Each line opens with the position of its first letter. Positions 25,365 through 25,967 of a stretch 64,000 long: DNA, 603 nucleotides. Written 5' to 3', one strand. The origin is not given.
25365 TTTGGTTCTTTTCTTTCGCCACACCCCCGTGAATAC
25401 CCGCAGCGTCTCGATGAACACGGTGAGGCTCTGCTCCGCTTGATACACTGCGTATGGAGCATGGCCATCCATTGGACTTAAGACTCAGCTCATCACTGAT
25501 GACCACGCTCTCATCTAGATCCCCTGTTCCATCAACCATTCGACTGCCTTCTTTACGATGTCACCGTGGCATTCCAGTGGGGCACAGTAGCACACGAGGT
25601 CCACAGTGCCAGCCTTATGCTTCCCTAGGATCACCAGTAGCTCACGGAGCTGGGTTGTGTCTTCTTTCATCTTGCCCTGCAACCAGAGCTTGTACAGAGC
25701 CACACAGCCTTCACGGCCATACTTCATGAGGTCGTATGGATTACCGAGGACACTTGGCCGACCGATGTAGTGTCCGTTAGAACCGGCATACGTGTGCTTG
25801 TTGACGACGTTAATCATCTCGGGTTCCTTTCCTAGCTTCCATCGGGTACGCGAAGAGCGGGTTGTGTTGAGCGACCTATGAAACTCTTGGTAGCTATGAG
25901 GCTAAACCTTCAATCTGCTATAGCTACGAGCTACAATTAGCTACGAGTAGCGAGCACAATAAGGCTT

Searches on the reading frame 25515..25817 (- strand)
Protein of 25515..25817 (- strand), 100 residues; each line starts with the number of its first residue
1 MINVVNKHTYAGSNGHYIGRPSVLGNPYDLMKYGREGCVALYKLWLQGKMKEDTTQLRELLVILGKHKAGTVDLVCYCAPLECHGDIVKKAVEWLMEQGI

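Call 44: search_protein_families(library=pfam, proteins=[window:25515-25817:-], max_evalue=0.001)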
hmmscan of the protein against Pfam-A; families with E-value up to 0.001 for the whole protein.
window:25515-25817:- (100 aa): 1 family
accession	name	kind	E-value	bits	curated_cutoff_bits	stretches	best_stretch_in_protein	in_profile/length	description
PF14216.11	DUF4326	-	5.2e-15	56.3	25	1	7-89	4-81/82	Domain of unknown function (DUF4326)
